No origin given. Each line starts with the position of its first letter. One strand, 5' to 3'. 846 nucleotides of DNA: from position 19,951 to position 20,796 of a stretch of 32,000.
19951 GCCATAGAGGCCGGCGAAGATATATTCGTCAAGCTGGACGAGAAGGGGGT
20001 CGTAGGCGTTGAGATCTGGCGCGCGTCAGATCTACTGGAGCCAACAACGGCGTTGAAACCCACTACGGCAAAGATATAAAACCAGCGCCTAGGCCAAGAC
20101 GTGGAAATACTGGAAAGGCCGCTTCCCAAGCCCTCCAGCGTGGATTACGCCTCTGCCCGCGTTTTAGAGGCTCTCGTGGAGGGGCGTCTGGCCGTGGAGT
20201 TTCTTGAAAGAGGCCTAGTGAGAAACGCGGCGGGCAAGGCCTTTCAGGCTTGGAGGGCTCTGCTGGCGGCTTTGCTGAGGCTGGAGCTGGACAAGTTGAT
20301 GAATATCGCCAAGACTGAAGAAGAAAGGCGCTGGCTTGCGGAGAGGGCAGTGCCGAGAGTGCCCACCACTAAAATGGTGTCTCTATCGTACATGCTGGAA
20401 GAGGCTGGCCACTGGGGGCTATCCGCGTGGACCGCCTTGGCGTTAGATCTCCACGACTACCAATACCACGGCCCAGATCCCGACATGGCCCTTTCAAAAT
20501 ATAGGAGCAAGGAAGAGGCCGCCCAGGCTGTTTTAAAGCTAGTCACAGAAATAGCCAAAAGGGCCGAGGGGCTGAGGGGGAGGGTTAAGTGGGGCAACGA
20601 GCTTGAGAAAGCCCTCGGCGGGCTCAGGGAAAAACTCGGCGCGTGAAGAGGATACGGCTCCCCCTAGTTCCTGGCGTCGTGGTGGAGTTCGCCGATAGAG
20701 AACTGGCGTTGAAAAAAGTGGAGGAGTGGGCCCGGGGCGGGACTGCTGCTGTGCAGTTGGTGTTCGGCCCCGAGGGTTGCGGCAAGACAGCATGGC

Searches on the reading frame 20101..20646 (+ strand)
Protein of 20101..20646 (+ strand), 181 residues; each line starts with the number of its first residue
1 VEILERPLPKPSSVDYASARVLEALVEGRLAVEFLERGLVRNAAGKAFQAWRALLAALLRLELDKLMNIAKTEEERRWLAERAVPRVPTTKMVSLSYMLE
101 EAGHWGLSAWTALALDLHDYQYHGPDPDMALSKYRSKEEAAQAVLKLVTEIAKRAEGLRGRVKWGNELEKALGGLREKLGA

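Call 3: search_protein_families(library=pfam, proteins=[window:20101-20646:+], max_evalue=0.1)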
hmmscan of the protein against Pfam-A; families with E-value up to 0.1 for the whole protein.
window:20101-20646:+ (181 aa): 1 family
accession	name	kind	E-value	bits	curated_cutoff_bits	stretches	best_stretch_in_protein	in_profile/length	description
PF05942.16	PaREP1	-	3.2e-28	98.4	24.4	1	19-144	1-114/115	Archaeal PaREP1/PaREP8 family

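Call 4: search_protein_families(library=ncbifam, proteins=[window:20101-20646:+], max_evalue=0.1)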
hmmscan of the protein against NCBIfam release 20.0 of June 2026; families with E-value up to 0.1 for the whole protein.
window:20101-20646:+ (181 aa): 0 families

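Call 24: search_protein_families(library=padloc, proteins=[window:20101-20646:+], max_evalue=0.01)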
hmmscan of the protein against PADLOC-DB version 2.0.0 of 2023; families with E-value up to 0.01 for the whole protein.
window:20101-20646:+ (181 aa): 0 families

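Call 30: find_related_loci(query=A3, collection=metagenome_contigs, flank=4000)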
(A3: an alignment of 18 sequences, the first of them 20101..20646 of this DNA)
Query A3 (181 aa) in metagenome_contigs; peptide patterns used: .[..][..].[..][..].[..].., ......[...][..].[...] (x = any residue, [..] = any of these).
597 stretches matched a pattern (row limit reached: there are more); 473 encode a relative of the query (tblastn E <= 1e-3); the best 80 are kept; 80 distinct loci.
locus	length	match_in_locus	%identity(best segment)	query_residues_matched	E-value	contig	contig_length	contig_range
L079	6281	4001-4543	95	1-181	4e-110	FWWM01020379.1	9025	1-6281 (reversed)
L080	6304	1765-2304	71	1-180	2e-78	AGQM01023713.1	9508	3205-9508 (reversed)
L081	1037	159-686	70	1-176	4e-84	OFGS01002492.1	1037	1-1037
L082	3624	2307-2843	69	1-179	5e-78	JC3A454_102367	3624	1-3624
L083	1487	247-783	69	1-179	4e-82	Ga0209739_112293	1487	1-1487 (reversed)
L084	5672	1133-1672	67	1-180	2e-77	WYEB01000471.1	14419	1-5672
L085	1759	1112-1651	68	1-180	2e-80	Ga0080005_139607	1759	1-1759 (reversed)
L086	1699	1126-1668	75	1-181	6e-81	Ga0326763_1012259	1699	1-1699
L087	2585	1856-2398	74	1-181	9e-78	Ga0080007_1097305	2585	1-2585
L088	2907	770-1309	65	1-180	4e-77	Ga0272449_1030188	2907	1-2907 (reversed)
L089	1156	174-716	72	1-181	6e-82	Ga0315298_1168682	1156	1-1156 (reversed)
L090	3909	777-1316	65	1-180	2e-76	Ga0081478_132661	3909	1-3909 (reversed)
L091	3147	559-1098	68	1-180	3e-76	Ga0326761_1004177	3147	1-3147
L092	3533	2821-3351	68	3-179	9e-76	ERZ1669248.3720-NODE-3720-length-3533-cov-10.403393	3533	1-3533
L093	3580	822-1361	65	1-180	1e-75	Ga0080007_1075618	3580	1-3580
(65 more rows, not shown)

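Call 31: search_solved_structures(query=A3, max_evalue=1, show_alignments=2)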
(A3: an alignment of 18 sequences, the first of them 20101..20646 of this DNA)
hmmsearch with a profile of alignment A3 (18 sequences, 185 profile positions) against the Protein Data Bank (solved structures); distinct sequences matched with E-value up to 1: 2.
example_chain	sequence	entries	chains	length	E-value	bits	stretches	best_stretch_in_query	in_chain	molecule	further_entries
6g6o_A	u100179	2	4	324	0.032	17.1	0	25-63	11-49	Ika8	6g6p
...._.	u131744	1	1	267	0.35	13.7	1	134-176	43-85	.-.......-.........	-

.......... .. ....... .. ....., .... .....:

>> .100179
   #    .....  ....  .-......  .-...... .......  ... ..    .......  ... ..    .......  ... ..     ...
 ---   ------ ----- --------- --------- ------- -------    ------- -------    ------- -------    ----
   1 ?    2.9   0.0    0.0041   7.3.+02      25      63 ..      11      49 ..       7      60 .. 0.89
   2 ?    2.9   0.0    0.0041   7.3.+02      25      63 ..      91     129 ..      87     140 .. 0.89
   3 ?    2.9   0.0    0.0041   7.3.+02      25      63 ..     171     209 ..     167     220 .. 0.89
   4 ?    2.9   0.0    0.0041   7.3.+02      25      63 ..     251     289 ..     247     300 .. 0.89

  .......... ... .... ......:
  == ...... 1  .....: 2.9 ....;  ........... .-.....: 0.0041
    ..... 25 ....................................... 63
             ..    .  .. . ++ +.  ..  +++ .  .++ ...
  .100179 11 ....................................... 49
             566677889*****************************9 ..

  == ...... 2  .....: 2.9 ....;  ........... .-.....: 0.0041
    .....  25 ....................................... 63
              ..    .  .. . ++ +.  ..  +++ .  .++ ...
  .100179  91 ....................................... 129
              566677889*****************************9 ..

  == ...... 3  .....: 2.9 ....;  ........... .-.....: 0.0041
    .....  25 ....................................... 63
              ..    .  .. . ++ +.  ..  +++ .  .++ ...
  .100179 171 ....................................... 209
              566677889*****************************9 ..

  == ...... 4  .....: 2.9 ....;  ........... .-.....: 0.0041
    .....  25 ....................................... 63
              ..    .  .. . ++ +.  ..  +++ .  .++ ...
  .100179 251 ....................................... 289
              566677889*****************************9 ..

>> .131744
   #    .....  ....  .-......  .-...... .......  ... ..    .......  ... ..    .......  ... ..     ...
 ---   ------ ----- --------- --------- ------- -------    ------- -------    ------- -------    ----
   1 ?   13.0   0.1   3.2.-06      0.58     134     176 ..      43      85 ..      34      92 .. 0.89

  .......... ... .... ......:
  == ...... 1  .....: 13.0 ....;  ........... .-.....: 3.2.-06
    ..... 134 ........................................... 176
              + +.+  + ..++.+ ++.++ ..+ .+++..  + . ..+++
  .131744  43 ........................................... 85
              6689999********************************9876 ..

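Call 34: find_homologous_proteins(query=window:20101-20646:+, max_evalue=0.001)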
Query window:20101-20646:+ (181 aa): 1913 proteins with E <= 0.001 among 3165 candidates; the best 120 are listed.
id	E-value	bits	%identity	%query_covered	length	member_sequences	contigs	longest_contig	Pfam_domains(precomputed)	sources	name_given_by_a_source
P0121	1.4e-111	388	68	83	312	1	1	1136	PF22175.3,PF05942.17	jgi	jgi:thermostable 8-oxoguanine DNA glycosylase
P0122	2.1e-104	365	96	100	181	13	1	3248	PF05942.17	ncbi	ncbi:MAG: PaREP1 family protein [Pyrobaculum sp.]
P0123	7.8e-86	304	81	99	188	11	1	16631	PF05942.17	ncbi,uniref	ncbi:PaREP1 family protein [Pyrobaculum sp.]|uniref:PaREP1 family protein n=1 Tax=Pyrobaculum sp. Ta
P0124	3.6e-85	302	82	99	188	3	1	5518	PF05942.17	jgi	-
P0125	2.0e-80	287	75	98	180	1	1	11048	PF05942.17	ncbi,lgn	-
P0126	4.0e-80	286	74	99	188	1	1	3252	PF05942.17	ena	-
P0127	6.5e-80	285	78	99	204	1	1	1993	PF05942.17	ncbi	-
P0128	7.1e-80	285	74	99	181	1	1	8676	PF05942.17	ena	-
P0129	1.6e-79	284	74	99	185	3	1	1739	PF05942.17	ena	-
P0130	6.0e-79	282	75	99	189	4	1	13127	PF05942.17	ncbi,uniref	ncbi:MAG: PaREP1 family protein [Pyrobaculum sp.]|uniref:PaREP1 family protein n=1 Tax=Pyrobaculum s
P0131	6.0e-79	282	73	99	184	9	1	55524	PF05942.17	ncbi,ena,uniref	ncbi:PaREP1 family protein [Pyrobaculum aerophilum]|uniref:PaREP1 family protein n=1 Tax=Pyrobaculum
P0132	1.2e-77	278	75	99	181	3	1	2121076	PF05942.17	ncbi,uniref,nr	ncbi:PaREP1 domain containing protein [Pyrobaculum arsenaticum DSM 13514]|uniref:PaREP1 domain conta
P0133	4.7e-77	276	74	99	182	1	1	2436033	PF05942.17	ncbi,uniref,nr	ncbi:Archaeal PaREP1/PaREP8 family [Pyrobaculum oguniense TE7]|uniref:Archaeal PaREP1/PaREP8 family 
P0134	5.2e-77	276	75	99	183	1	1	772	PF05942.17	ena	-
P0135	6.5e-77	275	74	100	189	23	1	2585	PF05942.17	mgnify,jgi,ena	mgnify:CR=1 FL=1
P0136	8.9e-77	275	73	99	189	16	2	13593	PF05942.17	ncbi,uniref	ncbi:MAG: PaREP1 family protein [Pyrobaculum sp.]|uniref:PaREP1 family protein n=3 Tax=Pyrobaculum s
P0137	1.1e-76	275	74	99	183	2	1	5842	PF05942.17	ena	-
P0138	4.0e-76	273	70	98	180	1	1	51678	PF05942.17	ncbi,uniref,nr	ncbi:PaREP1 family protein [Vulcanisaeta distributa]|uniref:PaREP1 family protein n=1 Tax=Vulcanisae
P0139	5.2e-76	272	71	100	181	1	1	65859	PF05942.17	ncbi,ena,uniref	ncbi:PaREP1 family protein [Pyrobaculum aerophilum]|uniref:PaREP1 family protein n=1 Tax=Pyrobaculum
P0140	7.1e-76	272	74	98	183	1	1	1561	PF05942.17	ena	-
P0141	1.0e-75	271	71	99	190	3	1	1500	PF05942.17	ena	-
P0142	1.5e-75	271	72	98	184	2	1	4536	PF05942.17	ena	-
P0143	3.8e-75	270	75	98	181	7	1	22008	PF05942.17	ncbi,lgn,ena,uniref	ncbi:PaREP1 family protein [Pyrobaculum aerophilum]|uniref:PaREP1 family protein n=1 Tax=Pyrobaculum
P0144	4.2e-75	269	72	97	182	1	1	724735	PF05942.17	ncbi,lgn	-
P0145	7.2e-75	269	70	100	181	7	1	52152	PF05942.17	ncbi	ncbi:MAG: PaREP1 family protein [Pyrobaculum sp.]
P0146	7.7e-75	269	71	99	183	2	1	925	PF05942.17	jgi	-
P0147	1.1e-74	268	73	98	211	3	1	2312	PF05942.17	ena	-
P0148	1.4e-74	268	72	99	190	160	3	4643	PF05942.17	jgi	jgi:hypothetical protein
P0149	1.5e-74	268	73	100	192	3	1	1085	PF05942.17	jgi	-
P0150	1.6e-74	268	72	99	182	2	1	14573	PF05942.17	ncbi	ncbi:MAG: PaREP1 family protein [Pyrobaculum sp.]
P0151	1.6e-74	268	70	99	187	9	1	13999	PF05942.17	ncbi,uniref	ncbi:PaREP1 family protein [Pyrobaculum sp.]|uniref:PaREP1 family protein n=2 Tax=Pyrobaculum sp. Ta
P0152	2.2e-74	267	67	99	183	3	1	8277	PF05942.17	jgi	jgi:hypothetical protein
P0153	2.5e-74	267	72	99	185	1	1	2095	PF05942.17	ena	-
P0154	3.0e-74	267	70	99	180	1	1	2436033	PF05942.17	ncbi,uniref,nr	ncbi:Archaeal PaREP1/PaREP8 family [Pyrobaculum oguniense TE7]|uniref:Archaeal PaREP1/PaREP8 family 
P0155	3.3e-74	267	72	99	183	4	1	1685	PF05942.17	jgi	jgi:hypothetical protein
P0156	4.0e-74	266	69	99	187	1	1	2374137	PF05942.17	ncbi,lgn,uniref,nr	ncbi:PaREP1 family protein [Vulcanisaeta distributa]|uniref:PaREP1 family protein n=1 Tax=Vulcanisae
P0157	4.5e-74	266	68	99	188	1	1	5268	PF05942.17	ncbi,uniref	ncbi:PaREP1 family protein [Caldivirga sp.]|uniref:PaREP1 family protein n=1 Tax=Caldivirga sp. TaxI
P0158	4.9e-74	266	73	91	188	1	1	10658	PF05942.17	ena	-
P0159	5.1e-74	266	73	93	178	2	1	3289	PF05942.17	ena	-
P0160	7.6e-74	265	74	97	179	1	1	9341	PF05942.17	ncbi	ncbi:MAG: PaREP1 family protein [Pyrobaculum sp.]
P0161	8.0e-74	265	71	99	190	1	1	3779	PF05942.17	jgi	jgi:hypothetical protein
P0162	8.3e-74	265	72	99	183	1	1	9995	PF05942.17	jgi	jgi:hypothetical protein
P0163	1.0e-73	265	72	98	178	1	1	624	PF05942.17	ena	-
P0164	1.1e-73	265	70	99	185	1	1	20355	PF05942.17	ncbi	-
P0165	1.1e-73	265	73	99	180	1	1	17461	PF05942.17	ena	-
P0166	1.2e-73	265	68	99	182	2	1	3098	PF05942.17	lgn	-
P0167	1.2e-73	265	71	99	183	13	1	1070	PF05942.17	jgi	-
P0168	1.6e-73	264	70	99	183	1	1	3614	PF05942.17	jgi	jgi:hypothetical protein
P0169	1.9e-73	264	74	99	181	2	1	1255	PF05942.17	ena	-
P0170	2.0e-73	264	71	97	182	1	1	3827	PF05942.17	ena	-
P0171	2.9e-73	263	71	99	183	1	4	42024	PF05942.17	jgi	-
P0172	3.0e-73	263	69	99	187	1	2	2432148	PF05942.17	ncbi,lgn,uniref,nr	ncbi:PaREP1 family protein [Vulcanisaeta souniana]|uniref:PaREP1 family protein n=1 Tax=Vulcanisaeta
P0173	3.2e-73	263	71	99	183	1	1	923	PF05942.17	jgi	-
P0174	3.7e-73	263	70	99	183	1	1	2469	PF05942.17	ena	-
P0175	4.0e-73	263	73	91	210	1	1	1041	PF05942.17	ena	-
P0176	4.6e-73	263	72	99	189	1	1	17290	PF05942.17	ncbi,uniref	ncbi:PaREP1 family protein [Pyrobaculum sp.]|uniref:PaREP1 family protein n=1 Tax=Pyrobaculum sp. Ta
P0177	5.0e-73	263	70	99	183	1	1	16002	PF05942.17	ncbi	ncbi:MAG: PaREP1 family protein [Thermoproteus sp.]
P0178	5.5e-73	263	69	99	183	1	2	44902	PF05942.17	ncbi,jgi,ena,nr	ncbi:MAG: PaREP1 family protein [Thermoproteus sp.]|jgi:hypothetical protein|nr:PaREP1 family protei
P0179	5.8e-73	262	68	99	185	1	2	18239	PF05942.17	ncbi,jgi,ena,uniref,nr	ncbi:PaREP1 family protein [Caldivirga sp.]|uniref:PaREP1 family protein n=1 Tax=Caldivirga sp. TaxI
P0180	7.2e-73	262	69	99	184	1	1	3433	PF05942.17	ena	-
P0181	8.4e-73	262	69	99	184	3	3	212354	PF05942.17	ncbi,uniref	ncbi:PaREP1 family protein [Pyrobaculum sp.]|uniref:PaREP1 family protein n=1 Tax=Pyrobaculum sp. Ta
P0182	9.1e-73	262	71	99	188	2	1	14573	PF05942.17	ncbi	ncbi:MAG: PaREP1 family protein [Pyrobaculum sp.]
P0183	1.0e-72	262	71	99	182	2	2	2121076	PF05942.17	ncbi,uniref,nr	ncbi:PaREP1 family protein [Pyrobaculum arsenaticum]|uniref:PaREP1 domain containing protein n=2 Tax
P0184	1.1e-72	262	70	100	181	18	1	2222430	PF05942.17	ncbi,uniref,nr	ncbi:paREP1 [Pyrobaculum aerophilum str. IM2]|uniref:PaREP1 n=1 Tax=Pyrobaculum aerophilum (strain A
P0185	1.1e-72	262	70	99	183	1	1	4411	PF05942.17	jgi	-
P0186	1.3e-72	261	68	97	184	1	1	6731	PF05942.17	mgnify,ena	mgnify:CR=1 FL=1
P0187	1.3e-72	261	70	99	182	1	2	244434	PF05942.17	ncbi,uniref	ncbi:PaREP1 family protein [Pyrobaculum sp.]|uniref:PaREP1 family protein n=1 Tax=Pyrobaculum sp. Ta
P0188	1.3e-72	261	71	98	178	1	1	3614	PF05942.17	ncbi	-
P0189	1.4e-72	261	70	100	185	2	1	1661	PF05942.17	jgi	-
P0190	1.5e-72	261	73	91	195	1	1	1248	PF05942.17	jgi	jgi:hypothetical protein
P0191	1.5e-72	261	69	99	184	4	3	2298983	PF05942.17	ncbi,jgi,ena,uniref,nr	ncbi:PaREP1 domain containing protein [Vulcanisaeta moutnovskia 768-28]|uniref:PaREP1 domain contain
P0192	1.5e-72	261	72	99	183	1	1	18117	PF05942.17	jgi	jgi:hypothetical protein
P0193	1.6e-72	261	68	99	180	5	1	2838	PF05942.17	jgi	-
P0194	1.6e-72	261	69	99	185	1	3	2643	PF05942.17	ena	-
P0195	1.9e-72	261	69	98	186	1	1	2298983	PF05942.17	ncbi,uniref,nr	ncbi:PaREP1 domain containing protein [Vulcanisaeta moutnovskia 768-28]|uniref:PaREP1 domain contain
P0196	2.0e-72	261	70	99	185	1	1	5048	PF05942.17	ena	-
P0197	2.1e-72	261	71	98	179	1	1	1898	PF05942.17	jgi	-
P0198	2.2e-72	261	72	91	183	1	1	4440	PF05942.17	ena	-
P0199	2.5e-72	260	68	99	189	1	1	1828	PF05942.17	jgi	jgi:hypothetical protein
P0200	2.8e-72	260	71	98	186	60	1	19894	PF05942.17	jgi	jgi:hypothetical protein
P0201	2.9e-72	260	70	99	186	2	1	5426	PF05942.17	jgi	jgi:hypothetical protein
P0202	3.1e-72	260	71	99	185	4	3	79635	PF05942.17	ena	-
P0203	3.4e-72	260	68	99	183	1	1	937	PF05942.17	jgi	-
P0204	3.4e-72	260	72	98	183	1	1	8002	PF05942.17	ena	-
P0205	3.4e-72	260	69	100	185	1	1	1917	PF05942.17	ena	-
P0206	3.6e-72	260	71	97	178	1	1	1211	PF05942.17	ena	-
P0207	4.0e-72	260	71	97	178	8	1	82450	PF05942.17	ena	-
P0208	4.2e-72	260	69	98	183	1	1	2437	PF05942.17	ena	-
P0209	4.5e-72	260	69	99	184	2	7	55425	PF05942.17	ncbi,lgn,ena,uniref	ncbi:PaREP1 family protein [Pyrobaculum sp.]|uniref:PaREP1 family protein n=1 Tax=Pyrobaculum sp. Ta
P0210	4.8e-72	259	67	99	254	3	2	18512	PF05942.17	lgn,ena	-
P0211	5.0e-72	259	69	98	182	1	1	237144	PF05942.17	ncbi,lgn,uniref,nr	ncbi:PaREP1 family protein [Vulcanisaeta sp. JCM 16159]|uniref:PaREP1 family protein n=1 Tax=Vulcani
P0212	8.8e-72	259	68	99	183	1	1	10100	PF05942.17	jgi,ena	-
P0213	9.0e-72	259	70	99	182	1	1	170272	PF05942.17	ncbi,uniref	ncbi:PaREP1 family protein [Pyrobaculum sp.]|uniref:PaREP1 family protein n=1 Tax=Pyrobaculum sp. Ta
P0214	9.5e-72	259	69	98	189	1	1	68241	PF05942.17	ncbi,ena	-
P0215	9.6e-72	259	69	99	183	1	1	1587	PF05942.17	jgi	jgi:hypothetical protein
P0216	9.9e-72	258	71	89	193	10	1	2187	PF05942.17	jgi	-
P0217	1.0e-71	258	68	99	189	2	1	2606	PF05942.17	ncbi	ncbi:MAG: PaREP1 family protein [Infirmifilum sp.]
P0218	1.4e-71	258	71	91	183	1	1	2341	PF05942.17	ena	-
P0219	1.5e-71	258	70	95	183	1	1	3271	PF05942.17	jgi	jgi:hypothetical protein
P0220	1.6e-71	258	68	99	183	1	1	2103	PF05942.17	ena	-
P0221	1.6e-71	258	70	99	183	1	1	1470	PF05942.17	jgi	-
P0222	1.8e-71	258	71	99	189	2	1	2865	PF05942.17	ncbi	-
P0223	1.9e-71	258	68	99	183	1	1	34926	PF05942.17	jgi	jgi:hypothetical protein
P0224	1.9e-71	258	71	97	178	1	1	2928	PF05942.17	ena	-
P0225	2.0e-71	257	69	99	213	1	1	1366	PF05942.17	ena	-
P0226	2.3e-71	257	70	95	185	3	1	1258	PF05942.17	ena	-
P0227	2.7e-71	257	68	99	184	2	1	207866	PF05942.17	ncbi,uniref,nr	ncbi:PaREP1 family protein [Vulcanisaeta distributa]|uniref:PaREP1 family protein n=1 Tax=Vulcanisae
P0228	2.7e-71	257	69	97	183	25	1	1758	PF05942.17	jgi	jgi:hypothetical protein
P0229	2.7e-71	257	66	99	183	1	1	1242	PF05942.17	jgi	-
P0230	3.1e-71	257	71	95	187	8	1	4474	PF05942.17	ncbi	-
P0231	3.1e-71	257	68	99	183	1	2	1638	PF05942.17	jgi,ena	-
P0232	3.2e-71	257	72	95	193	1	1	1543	PF05942.17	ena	-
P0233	3.2e-71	257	69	99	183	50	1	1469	PF05942.17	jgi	-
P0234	3.3e-71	257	72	91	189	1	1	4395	PF05942.17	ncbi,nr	ncbi:MAG: hypothetical protein GU356_07385 [Pyrobaculum sp.]|nr:hypothetical protein [Pyrobaculum sp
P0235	3.3e-71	257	72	91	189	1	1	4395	PF05942.17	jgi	jgi:hypothetical protein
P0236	3.4e-71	257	66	99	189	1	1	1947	PF05942.17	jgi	jgi:hypothetical protein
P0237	3.7e-71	257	69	99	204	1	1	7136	PF05942.17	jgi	jgi:hypothetical protein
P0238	3.7e-71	257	69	99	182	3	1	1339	PF05942.17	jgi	-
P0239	3.8e-71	257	67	99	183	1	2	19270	PF05942.17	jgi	jgi:hypothetical protein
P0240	4.0e-71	257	71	99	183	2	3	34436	PF05942.17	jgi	jgi:hypothetical protein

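Call 42: predict_structure(alignment_id=A4)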
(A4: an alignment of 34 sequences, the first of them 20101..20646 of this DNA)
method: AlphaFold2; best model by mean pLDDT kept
length: 181 residues; sequences in the alignment: 34
mean_pLDDT: 93.2   pTM: 0.90
mean pLDDT of the five models: 93.2, 90.6, 89.8, 89.0, 88.1
residues with pLDDT >= 90: 139; 70-90: 39; 50-70: 3; < 50: 0
segments of 3 or more residues with pLDDT < 50: none
pLDDT, mean of each block of 10 residues (from residue 1): 79 92 98 98 98 97 92 87 85 95 96 97 87 92 98 97 96 96 68
secondary structure, 60 per line:
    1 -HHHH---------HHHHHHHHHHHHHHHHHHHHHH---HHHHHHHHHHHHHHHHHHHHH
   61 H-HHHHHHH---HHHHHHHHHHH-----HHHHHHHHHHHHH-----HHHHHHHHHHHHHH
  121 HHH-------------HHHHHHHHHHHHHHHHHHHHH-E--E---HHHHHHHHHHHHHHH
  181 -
elements in order: H2-5 H15-36 H40-61 H63-69 H73-83 H89-101 H107-123 H137-157 H166-180

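Call 45: fold_search(model_id=the predicted structure, library=pdb)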
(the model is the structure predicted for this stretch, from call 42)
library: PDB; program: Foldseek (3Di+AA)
matches with E <= 10: 582; with E <= 0.001: 0
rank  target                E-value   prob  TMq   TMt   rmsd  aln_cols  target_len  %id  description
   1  2q00_A                2.8e-02  1.00  0.45  0.64   4.7       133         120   21  Crystal structure of the P95883_SULSO protein from Sulfolobus solfataricus. NESG target SsR10. (released 2007-05-29)
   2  2q00_B                4.9e-02  1.00  0.45  0.63   5.3       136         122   22  Crystal structure of the P95883_SULSO protein from Sulfolobus solfataricus. NESG target SsR10. (released 2007-05-29)
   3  8ii8                  1.9e-01  0.30  0.22  0.19  11.8       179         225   16  X-ray crystal structure of pink-colored protein from Pleurotus salmoneostramineus in complex with natural chromophore (released 2024-08-14)
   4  3o10_C                3.2e-01  0.89  0.38  0.48   9.2       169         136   11  Crystal structure of the HEPN domain from human sacsin (released 2011-03-30)
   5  1wol                  3.9e-01  0.97  0.41  0.57   6.2       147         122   16  Crystal Structure of ST0689, an archaeal HEPN homologue (released 2005-11-22)
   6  2hsb                  4.7e-01  1.00  0.53  0.73   4.1       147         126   16  Crystal structure of a hepn domain containing protein (af_0298) from archaeoglobus fulgidus at 1.95 A resolution (released 2006-08-15)
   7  9exz_A                5.1e-01  0.13  0.19  0.09  15.8       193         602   14  Efficient and scalable protein design using a relaxed sequence space (released 2024-10-16)
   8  8vyy_A                6.1e-01  0.16  0.25  0.19  16.6       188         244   17  The crystal structure of MarE in complex with its native substrate, beta-methyl-L-tryptophan (released 2025-04-02)
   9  6w2r_C                6.1e-01  0.14  0.21  0.19  20.9       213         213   16  Junction 19, DHR54-DHR79 (released 2020-04-15)
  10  3bhq_A                6.4e-01  0.12  0.17  0.16  14.8       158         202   16  CRYSTAL STRUCTURE OF A PUTATIVE TETR-FAMILY TRANSCRIPTIONAL REGULATOR (MLR_4833) FROM MESORHIZOBIUM LOTI MAFF303099 AT (released 2007-12-11)
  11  6z0c_C                7.0e-01  0.12  0.19  0.18  14.8       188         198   11  Structure of in silico modelled artificial Maquette-3 protein (released 2021-03-17)
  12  7ldg_A                7.0e-01  0.09  0.18  0.16  18.5       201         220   13  Crystal structure of the MEILB2-BRCA2 complex (released 2021-08-11)
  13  9min_I                7.4e-01  0.16  0.22  0.27  10.5       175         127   20  Structure of a designed minibinder to NYESO1-A*02:01 (released 2025-08-06)
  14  2oez_B                8.1e-01  0.16  0.27  0.22  14.1       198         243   14  Protein of Unknown Function (DUF1342) from Vibrio parahaemolyticus (released 2007-01-30)
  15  3zc0_A                8.5e-01  0.18  0.23  0.23  11.7       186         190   12  Structure of AfC3PO - duplex RNA complex (released 2013-01-23)
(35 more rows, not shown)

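Call 65: find_related_loci(query=A3, collection=viral_contigs, flank=5000)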
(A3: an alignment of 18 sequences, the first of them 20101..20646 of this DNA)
Query A3 (181 aa) in viral_contigs; peptide patterns used: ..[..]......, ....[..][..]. (x = any residue, [..] = any of these).
175 stretches matched a pattern, but none encodes a relative of the query by tblastn (E <= 1e-3).
